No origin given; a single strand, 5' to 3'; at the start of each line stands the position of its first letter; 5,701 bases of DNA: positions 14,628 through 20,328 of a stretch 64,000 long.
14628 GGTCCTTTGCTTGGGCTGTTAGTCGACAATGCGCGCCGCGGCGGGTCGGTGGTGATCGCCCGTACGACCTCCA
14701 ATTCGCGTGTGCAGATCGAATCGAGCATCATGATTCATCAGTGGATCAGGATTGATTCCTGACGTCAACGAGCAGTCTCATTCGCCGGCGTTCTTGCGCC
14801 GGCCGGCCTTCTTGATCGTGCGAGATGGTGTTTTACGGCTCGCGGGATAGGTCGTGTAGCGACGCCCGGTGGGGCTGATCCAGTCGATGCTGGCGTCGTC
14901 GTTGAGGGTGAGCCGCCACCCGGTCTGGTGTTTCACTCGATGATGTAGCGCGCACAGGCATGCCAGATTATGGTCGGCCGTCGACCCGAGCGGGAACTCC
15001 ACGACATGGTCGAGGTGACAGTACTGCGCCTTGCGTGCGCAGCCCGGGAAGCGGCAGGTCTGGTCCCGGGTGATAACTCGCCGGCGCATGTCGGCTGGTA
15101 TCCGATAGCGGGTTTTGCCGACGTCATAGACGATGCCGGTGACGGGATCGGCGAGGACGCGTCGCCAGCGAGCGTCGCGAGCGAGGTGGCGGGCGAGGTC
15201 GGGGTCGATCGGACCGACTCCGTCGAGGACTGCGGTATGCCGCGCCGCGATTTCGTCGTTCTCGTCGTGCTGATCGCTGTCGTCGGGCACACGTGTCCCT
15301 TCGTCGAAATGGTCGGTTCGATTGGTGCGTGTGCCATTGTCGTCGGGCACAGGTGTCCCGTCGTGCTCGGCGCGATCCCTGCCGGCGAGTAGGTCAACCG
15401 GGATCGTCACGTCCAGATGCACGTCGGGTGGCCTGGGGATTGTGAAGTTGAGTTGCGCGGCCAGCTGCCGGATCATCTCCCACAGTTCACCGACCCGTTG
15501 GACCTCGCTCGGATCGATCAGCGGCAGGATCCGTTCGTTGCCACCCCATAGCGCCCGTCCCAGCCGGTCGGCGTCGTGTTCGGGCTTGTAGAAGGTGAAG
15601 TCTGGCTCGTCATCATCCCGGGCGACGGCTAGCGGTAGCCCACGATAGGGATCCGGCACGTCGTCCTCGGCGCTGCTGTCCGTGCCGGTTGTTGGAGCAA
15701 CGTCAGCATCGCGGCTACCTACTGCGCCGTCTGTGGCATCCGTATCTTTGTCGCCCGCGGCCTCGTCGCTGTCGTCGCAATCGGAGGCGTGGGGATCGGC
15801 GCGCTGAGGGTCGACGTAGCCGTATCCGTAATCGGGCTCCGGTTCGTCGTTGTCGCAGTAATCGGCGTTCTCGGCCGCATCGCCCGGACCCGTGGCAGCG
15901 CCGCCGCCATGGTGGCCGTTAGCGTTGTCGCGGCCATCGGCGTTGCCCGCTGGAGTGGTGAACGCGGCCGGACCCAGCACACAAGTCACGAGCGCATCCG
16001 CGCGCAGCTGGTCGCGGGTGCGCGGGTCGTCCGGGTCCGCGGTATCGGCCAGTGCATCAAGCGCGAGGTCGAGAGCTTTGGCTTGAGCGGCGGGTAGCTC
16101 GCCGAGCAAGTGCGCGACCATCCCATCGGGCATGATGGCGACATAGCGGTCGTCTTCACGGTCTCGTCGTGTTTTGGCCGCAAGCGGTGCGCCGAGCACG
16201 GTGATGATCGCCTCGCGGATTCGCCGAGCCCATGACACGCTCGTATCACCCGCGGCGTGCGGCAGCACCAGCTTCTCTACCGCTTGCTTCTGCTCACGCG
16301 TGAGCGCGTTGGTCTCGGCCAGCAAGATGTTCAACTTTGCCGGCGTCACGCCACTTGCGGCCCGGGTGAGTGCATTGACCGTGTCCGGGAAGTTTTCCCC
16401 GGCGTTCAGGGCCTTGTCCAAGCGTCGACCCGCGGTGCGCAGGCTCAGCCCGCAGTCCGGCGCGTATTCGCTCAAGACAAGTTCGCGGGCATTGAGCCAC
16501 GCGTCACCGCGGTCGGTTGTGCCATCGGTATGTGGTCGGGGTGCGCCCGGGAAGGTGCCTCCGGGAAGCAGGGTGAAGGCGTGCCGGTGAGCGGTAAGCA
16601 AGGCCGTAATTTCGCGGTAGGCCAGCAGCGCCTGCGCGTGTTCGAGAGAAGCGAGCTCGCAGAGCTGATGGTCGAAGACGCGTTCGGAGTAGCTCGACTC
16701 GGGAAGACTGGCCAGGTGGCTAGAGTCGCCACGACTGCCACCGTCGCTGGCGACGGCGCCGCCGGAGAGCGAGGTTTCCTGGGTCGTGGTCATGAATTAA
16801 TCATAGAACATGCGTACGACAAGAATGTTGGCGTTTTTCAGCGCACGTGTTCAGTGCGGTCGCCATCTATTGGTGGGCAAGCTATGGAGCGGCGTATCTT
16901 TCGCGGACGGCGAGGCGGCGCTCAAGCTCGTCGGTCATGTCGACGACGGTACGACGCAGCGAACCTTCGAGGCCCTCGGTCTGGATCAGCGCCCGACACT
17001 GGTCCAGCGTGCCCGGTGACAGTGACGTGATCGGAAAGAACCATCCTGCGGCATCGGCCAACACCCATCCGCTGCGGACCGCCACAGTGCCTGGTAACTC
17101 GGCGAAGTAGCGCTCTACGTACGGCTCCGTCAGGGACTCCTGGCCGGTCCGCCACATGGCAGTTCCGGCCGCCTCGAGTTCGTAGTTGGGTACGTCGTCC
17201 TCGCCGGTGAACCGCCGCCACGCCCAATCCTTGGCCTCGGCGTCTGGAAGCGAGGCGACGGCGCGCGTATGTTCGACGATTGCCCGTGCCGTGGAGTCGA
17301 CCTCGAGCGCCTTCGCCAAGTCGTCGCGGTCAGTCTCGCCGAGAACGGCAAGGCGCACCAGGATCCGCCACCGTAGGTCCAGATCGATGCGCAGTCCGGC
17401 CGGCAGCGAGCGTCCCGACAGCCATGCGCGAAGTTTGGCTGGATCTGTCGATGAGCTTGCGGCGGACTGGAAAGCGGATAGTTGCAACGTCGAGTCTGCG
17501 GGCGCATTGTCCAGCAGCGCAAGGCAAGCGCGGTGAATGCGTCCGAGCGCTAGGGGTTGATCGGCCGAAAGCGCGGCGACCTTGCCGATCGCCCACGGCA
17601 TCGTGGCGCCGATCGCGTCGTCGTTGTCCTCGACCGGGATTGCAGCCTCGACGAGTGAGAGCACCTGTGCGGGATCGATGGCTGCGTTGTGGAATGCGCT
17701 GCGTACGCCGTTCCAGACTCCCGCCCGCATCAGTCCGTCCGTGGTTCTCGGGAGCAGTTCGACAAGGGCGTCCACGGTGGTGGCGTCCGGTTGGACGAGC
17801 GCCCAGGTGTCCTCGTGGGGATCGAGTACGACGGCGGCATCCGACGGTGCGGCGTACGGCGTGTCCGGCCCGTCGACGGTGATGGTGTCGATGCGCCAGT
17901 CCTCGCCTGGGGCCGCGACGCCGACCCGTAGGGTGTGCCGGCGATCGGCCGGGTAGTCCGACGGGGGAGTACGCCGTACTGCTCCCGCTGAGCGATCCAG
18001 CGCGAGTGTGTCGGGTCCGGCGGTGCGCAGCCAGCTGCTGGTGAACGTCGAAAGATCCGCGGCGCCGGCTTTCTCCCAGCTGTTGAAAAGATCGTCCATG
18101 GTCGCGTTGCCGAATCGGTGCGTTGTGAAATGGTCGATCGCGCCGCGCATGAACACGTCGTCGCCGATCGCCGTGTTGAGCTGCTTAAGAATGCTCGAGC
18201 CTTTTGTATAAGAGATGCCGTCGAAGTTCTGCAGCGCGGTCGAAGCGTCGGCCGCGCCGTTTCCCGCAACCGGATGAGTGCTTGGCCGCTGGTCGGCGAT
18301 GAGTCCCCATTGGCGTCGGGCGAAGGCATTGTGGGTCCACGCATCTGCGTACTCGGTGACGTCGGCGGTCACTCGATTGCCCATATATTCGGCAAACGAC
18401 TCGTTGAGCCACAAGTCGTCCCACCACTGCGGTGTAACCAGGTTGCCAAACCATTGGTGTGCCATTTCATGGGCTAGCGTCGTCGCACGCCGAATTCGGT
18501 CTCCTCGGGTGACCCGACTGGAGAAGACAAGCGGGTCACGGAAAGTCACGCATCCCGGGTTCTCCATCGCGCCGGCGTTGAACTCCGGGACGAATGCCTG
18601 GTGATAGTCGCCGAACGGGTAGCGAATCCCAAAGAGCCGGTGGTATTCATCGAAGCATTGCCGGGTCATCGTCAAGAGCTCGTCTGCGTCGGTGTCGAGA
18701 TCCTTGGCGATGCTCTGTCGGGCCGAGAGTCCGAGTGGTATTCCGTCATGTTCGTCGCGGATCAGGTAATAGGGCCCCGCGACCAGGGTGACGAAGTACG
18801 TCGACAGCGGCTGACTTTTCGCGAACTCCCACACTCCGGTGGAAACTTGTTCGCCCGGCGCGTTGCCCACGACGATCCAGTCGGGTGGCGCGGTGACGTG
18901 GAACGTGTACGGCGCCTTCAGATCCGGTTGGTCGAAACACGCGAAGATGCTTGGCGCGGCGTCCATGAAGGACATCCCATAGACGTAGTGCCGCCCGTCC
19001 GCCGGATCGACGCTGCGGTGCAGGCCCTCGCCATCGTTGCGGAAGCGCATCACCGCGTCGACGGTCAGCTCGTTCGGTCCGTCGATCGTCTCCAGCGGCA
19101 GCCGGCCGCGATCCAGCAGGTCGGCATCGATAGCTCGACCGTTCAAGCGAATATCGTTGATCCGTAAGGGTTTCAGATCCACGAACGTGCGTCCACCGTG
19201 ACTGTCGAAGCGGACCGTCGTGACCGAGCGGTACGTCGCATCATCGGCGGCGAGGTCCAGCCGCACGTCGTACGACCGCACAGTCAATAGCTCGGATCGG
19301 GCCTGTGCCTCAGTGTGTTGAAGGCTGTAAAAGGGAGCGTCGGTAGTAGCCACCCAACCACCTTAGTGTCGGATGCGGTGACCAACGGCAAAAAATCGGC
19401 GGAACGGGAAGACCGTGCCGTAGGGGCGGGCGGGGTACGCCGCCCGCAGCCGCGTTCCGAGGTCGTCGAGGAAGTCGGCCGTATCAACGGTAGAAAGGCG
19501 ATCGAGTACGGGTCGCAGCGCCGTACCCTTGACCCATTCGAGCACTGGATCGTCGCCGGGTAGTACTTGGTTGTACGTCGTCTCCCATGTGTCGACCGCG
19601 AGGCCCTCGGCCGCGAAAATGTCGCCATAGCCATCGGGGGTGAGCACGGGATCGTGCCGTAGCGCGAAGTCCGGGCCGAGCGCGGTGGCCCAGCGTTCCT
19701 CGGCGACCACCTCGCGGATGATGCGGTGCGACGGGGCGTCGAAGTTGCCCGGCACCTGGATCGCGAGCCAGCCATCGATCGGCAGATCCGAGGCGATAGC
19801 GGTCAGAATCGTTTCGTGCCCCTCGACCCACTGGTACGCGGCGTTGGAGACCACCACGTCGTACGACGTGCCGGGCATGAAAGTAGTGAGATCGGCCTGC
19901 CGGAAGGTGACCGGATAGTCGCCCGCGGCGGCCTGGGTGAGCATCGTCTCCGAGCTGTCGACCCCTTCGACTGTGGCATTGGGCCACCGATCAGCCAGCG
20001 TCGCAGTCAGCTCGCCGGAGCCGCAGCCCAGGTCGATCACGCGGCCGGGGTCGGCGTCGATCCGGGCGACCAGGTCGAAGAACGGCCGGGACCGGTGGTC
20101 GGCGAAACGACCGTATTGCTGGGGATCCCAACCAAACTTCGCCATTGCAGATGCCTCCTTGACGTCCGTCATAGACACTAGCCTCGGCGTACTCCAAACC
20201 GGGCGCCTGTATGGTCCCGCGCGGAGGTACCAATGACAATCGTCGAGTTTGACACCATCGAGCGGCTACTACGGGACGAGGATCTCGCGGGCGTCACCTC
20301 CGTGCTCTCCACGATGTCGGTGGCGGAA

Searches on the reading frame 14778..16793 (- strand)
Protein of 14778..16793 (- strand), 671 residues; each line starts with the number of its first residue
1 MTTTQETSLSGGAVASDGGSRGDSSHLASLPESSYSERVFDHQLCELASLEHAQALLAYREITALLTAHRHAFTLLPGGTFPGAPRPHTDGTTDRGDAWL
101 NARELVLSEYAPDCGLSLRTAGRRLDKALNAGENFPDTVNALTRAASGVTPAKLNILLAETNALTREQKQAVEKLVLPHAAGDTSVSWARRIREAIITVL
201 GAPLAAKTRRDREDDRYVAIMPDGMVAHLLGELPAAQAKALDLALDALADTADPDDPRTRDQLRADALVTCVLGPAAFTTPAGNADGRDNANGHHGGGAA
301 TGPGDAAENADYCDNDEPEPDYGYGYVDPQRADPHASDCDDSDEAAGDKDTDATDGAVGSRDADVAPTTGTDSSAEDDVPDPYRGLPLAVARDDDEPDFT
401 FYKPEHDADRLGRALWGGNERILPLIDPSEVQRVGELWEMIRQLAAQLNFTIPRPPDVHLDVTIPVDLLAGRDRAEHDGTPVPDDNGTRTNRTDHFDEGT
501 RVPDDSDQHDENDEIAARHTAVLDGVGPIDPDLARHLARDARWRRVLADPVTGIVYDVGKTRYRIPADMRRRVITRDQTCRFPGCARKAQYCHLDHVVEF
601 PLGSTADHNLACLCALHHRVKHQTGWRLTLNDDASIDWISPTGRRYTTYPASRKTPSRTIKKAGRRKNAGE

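Call 6: search_protein_families(library=pfam, proteins=[window:14778-16793:-])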
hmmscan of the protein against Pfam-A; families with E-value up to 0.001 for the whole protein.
window:14778-16793:- (671 aa): 1 family
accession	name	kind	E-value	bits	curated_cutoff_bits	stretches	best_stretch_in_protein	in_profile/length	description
PF02720.22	DUF222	-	4.2e-13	49.7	24.4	1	121-277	54-217/306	Domain of unknown function (DUF222)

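Call 7: search_protein_families(library=ncbifam, proteins=[window:14778-16793:-])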
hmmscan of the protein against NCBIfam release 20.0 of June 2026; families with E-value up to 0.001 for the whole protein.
window:14778-16793:- (671 aa): 0 families

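Call 85: search_protein_families(library=pfam, proteins=[window:14778-16793:-], max_evalue=0.01)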
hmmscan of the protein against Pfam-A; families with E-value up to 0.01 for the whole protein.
window:14778-16793:- (671 aa): 1 family
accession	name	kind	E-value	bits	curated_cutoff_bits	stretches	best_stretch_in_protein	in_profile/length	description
PF02720.22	DUF222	-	4.2e-13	49.7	24.4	2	121-277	54-217/306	Domain of unknown function (DUF222)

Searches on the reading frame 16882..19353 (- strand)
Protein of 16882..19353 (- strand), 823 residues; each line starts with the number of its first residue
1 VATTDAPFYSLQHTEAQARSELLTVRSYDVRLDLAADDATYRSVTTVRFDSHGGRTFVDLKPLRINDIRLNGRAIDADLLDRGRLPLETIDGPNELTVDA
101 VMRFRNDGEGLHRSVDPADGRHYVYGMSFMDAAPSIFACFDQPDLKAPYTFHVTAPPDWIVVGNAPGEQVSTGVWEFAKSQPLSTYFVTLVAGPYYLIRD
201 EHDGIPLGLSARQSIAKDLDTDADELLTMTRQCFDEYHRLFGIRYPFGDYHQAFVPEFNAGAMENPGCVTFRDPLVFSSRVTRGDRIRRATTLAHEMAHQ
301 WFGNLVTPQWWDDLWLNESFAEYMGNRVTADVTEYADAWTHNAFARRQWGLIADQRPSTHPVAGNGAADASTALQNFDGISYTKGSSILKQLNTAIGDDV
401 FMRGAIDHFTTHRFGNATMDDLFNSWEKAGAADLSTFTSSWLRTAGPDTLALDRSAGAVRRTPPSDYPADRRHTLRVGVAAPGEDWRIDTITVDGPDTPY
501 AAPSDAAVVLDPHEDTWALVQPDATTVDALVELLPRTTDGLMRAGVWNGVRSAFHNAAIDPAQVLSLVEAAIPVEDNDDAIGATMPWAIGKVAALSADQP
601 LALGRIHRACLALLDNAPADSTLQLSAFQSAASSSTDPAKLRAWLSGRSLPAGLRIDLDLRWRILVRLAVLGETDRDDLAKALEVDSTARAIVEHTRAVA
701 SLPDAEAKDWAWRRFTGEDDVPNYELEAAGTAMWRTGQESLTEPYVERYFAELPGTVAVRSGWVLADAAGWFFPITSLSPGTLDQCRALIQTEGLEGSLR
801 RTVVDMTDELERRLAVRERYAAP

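Call 6: search_protein_families(library=pfam, proteins=[window:16882-19353:-])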
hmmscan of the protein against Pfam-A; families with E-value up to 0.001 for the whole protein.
window:16882-19353:- (823 aa): 3 families
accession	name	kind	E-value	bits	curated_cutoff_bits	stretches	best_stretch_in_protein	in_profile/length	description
PF01433.26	Peptidase_M1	-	9.4e-53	179.5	27.7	1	228-441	4-218/218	Peptidase family M1 domain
PF11838.14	ERAP1_C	-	2.2e-20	73.8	38.2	1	512-811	6-317/318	ERAP1-like C-terminal domain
PF17900.6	Peptidase_M1_N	-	4e-08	34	25.8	1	91-186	83-185/186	Peptidase M1 N-terminal domain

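Call 7: search_protein_families(library=ncbifam, proteins=[window:16882-19353:-])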
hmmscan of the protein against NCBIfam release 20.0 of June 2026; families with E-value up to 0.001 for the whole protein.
window:16882-19353:- (823 aa): 3 families
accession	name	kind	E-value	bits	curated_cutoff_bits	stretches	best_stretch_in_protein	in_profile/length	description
TIGR02412.1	pepN_strep_liv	equivalog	1.8e-225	751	591.2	1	11-818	2-831/832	aminopeptidase N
TIGR02414.1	pepN_proteo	equivalog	1.8e-23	82.7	718.2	1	137-454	123-446/868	aminopeptidase N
TIGR02411.1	leuko_A4_hydro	equivalog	1.6e-22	80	761.7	1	118-410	118-400/600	leukotriene-A(4) hydrolase/aminopeptidase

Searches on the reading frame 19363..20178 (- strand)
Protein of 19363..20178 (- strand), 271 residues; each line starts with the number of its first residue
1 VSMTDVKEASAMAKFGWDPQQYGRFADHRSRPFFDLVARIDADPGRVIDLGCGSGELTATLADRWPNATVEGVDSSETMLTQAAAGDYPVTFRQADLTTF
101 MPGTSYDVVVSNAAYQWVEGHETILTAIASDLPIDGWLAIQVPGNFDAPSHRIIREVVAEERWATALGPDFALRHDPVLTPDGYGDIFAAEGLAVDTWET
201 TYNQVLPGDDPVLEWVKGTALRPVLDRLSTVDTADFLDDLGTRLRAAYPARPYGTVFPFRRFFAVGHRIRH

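Call 28: search_protein_families(library=pfam, proteins=[window:19363-20178:-], max_evalue=0.00001)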
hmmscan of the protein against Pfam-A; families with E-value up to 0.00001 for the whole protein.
window:19363-20178:- (271 aa): 6 families
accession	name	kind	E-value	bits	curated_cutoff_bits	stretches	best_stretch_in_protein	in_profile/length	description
PF13489.12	Methyltransf_23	-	9.9e-16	58.3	27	1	26-196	2-162/164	Methyltransferase domain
PF13649.12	Methyltransf_25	-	4.5e-14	53.4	27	1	47-129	1-90/97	Methyltransferase domain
PF08241.18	Methyltransf_11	-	1.9e-12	48.1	21.2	1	49-139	2-94/95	Methyltransferase domain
PF13847.12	Methyltransf_31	-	7.9e-12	45.5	27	1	46-144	6-113/145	Methyltransferase domain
PF08242.18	Methyltransf_12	-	1.5e-09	38.9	30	1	48-137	1-97/98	Methyltransferase domain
PF05175.20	MTS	-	5.9e-08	33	23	1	37-113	24-106/170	Methyltransferase small domain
